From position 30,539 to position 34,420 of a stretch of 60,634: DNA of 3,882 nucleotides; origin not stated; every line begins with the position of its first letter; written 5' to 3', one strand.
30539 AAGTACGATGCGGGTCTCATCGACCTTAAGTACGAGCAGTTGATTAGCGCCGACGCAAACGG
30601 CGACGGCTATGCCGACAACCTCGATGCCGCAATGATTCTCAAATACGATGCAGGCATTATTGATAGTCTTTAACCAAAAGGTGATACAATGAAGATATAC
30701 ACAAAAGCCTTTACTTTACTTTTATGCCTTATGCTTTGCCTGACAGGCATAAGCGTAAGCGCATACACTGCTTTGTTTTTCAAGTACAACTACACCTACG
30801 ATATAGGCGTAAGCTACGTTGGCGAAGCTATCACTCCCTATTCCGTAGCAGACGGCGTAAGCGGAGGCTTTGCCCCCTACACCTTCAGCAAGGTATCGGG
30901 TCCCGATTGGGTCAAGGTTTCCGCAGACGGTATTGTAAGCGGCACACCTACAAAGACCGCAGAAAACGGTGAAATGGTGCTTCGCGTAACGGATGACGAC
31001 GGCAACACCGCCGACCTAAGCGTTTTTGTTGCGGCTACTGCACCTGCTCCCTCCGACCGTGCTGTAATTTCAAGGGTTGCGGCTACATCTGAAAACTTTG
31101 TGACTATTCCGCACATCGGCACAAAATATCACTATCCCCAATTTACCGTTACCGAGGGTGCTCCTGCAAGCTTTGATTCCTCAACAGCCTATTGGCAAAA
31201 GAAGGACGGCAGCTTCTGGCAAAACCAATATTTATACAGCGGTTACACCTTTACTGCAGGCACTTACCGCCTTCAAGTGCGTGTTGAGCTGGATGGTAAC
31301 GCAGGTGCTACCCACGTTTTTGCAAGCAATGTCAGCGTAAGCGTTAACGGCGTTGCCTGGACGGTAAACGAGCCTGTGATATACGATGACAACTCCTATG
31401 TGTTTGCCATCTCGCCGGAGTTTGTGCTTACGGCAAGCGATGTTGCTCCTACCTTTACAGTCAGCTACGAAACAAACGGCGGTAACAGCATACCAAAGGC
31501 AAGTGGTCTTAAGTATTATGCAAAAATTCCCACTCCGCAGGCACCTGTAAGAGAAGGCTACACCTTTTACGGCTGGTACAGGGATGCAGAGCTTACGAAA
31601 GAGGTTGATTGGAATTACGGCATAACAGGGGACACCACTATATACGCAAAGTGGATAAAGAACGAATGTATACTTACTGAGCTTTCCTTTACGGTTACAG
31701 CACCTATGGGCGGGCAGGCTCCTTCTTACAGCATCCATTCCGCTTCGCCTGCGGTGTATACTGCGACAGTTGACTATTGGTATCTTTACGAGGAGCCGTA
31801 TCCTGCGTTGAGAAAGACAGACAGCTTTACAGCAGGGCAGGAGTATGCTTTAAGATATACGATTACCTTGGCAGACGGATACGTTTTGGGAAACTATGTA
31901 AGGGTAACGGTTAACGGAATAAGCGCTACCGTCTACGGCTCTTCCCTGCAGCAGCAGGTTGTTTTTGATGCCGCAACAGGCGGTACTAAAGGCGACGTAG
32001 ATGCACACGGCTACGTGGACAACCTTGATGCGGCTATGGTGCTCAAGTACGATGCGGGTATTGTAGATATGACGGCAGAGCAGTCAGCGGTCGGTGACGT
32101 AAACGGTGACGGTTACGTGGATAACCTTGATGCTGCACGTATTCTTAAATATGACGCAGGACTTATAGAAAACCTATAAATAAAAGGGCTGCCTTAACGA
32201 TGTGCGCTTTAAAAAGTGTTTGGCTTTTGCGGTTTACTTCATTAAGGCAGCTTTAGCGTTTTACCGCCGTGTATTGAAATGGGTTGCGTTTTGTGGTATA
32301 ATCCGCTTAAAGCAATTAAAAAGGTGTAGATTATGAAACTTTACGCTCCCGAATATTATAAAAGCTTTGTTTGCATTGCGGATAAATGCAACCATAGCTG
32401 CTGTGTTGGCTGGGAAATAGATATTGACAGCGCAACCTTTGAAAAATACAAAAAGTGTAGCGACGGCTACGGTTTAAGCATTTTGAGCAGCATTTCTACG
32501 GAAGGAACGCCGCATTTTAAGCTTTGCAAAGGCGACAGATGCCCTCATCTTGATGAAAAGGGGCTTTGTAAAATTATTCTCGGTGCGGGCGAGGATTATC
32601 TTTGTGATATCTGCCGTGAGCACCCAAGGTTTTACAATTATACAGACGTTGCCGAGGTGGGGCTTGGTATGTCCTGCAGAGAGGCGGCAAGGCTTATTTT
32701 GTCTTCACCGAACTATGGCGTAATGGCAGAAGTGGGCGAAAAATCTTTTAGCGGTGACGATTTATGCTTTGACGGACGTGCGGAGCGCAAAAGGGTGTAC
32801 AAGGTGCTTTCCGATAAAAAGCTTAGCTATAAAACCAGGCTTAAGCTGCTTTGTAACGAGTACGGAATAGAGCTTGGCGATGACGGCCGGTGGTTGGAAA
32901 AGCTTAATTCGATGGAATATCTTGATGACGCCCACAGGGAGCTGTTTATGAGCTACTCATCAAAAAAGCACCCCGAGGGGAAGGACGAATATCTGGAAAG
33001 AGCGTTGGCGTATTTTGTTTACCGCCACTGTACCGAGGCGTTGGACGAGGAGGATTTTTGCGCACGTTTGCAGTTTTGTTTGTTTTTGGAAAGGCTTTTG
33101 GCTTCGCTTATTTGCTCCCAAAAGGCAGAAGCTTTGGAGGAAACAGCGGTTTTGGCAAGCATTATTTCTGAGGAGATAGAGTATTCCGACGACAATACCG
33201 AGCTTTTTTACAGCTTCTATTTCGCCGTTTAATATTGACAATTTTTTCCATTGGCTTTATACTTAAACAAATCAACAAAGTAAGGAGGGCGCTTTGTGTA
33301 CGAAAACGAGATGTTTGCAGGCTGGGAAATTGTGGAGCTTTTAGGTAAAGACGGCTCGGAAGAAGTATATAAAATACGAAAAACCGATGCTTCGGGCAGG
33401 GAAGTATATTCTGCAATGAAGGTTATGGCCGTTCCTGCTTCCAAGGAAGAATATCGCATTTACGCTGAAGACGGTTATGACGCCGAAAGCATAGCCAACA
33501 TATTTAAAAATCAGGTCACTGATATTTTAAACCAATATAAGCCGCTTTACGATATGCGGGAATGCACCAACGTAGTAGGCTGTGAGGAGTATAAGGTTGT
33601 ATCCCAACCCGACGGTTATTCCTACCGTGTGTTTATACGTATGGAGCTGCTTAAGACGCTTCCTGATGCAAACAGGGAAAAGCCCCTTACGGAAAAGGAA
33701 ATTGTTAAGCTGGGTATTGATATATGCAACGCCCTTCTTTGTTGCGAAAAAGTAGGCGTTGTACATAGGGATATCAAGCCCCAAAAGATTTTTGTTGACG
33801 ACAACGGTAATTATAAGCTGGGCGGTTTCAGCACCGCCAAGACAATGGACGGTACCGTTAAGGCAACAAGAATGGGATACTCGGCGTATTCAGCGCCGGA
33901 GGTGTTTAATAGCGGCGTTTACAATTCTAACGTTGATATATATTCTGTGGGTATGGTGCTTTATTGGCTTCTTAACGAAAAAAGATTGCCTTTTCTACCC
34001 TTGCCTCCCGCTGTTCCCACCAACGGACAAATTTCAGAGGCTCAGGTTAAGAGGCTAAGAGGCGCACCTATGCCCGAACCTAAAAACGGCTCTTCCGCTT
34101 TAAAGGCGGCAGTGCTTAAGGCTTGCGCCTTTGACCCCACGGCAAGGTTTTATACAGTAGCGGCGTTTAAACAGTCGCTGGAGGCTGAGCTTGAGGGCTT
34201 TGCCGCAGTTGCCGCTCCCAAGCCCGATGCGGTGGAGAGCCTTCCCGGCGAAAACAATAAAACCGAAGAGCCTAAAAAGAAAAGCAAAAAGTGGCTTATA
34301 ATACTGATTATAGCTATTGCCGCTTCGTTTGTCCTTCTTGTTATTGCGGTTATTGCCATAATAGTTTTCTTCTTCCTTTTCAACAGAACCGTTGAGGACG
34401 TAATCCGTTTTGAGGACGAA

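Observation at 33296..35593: Membrane pseudokinase whose ectodomain combines the LRR head of the secreted dockerin proteins with a cohesin-like domain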

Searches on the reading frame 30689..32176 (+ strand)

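Call 19: search_protein_families(library=pfam, proteins=[window:30689-32176:+], max_evalue=0.001)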
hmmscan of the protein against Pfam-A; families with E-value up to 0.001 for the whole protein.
window:30689-32176:+ (496 aa): 2 families
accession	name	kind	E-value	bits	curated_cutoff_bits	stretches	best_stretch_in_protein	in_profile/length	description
PF09479.16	Flg_new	-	1.4e-16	60.8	27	1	256-321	1-65/65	Listeria-Bacteroides repeat domain (List_Bact_rpt)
PF00404.24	Dockerin_1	-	2.1e-08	34.6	22.9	1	434-488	1-55/57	Dockerin type I domain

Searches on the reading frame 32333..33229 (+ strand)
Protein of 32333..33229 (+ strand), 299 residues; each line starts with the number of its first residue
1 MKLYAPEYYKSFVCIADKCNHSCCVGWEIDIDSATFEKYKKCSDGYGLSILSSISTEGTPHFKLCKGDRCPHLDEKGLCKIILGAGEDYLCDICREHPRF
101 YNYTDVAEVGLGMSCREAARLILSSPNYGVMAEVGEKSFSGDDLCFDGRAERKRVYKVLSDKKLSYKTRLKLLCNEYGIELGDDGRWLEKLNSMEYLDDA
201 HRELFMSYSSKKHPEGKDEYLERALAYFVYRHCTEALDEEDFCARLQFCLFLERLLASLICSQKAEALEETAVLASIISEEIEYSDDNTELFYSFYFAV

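Call 19: search_protein_families(library=pfam, proteins=[window:32333-33229:+], max_evalue=0.001)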
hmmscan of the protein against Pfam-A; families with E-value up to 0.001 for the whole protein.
window:32333-33229:+ (299 aa): 0 families

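Call 58: search_protein_families(library=ncbifam, proteins=[window:32333-33229:+], max_evalue=0.01)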
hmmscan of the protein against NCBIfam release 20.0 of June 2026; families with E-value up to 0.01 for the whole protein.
window:32333-33229:+ (299 aa): 1 family
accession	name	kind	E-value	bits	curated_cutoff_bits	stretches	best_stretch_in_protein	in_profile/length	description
NF038110.1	Lys_methyl_FliB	equivalog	3.5e-46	158.4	85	2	6-136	1-139/373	flagellin lysine-N-methylase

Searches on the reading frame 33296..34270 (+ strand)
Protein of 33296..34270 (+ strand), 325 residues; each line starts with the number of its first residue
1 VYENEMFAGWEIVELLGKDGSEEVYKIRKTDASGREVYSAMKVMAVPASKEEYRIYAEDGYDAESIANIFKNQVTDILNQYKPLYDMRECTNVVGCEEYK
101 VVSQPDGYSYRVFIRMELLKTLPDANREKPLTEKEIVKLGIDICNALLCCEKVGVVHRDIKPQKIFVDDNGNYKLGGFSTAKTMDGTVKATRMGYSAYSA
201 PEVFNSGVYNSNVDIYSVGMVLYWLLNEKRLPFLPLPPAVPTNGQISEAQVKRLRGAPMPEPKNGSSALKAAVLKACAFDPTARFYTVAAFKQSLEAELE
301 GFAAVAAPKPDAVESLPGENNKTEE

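Call 5: search_solved_structures(query=window:33296-34270:+, show_alignments=2, max_evalue=0.001)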
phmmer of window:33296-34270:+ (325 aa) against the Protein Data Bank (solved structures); distinct sequences matched with E-value up to 0.001: 1730 (the best 60 are shown).
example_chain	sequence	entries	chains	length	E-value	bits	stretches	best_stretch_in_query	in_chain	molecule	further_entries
3h4j_B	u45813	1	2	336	2.8e-14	56.4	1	128-233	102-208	SNF1-like protein kinase ssp2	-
3ori_A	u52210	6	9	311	3e-14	56.4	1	121-296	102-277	Serine/threonine protein kinase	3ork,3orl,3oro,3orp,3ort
3f69_A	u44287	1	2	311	3e-14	56.3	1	121-296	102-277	Serine/threonine-protein kinase pknB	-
1mru_A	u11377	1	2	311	3.3e-14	56.2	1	121-296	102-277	Probable serine/threonine-protein kinase pknB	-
6i2p_A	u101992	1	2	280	3.8e-14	56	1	121-294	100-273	Serine/threonine-protein kinase PknB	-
3orm_A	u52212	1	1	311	4.1e-14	55.9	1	121-296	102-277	Serine/threonine protein kinase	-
6b2p_A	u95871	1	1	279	4.3e-14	55.9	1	121-294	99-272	Serine/threonine-protein kinase PknB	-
3f61_A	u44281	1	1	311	4.3e-14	55.8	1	121-296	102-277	Serine/threonine-protein kinase pknB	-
5u94_A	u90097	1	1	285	4.4e-14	55.8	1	121-295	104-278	Serine/threonine-protein kinase PknB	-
1o6y_A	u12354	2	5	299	5.4e-14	55.5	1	121-294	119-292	SERINE/THREONINE-PROTEIN KINASE PKNB | Probable serine/threonine-protein kinase pknB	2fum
3mn3_A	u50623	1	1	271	4.6e-13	52.5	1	130-233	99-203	Carbon catabolite-derepressing protein kinase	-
2fh9_A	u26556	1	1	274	4.6e-13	52.5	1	130-233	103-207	Snf1 kinase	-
3hyh_A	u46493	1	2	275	4.6e-13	52.5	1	130-233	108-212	Carbon catabolite-derepressing protein kinase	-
3dae_A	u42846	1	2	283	4.9e-13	52.4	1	130-233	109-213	Carbon catabolite-derepressing protein kinase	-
4apc_A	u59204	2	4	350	3.2e-12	49.7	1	130-228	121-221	SERINE/THREONINE-PROTEIN KINASE NEK1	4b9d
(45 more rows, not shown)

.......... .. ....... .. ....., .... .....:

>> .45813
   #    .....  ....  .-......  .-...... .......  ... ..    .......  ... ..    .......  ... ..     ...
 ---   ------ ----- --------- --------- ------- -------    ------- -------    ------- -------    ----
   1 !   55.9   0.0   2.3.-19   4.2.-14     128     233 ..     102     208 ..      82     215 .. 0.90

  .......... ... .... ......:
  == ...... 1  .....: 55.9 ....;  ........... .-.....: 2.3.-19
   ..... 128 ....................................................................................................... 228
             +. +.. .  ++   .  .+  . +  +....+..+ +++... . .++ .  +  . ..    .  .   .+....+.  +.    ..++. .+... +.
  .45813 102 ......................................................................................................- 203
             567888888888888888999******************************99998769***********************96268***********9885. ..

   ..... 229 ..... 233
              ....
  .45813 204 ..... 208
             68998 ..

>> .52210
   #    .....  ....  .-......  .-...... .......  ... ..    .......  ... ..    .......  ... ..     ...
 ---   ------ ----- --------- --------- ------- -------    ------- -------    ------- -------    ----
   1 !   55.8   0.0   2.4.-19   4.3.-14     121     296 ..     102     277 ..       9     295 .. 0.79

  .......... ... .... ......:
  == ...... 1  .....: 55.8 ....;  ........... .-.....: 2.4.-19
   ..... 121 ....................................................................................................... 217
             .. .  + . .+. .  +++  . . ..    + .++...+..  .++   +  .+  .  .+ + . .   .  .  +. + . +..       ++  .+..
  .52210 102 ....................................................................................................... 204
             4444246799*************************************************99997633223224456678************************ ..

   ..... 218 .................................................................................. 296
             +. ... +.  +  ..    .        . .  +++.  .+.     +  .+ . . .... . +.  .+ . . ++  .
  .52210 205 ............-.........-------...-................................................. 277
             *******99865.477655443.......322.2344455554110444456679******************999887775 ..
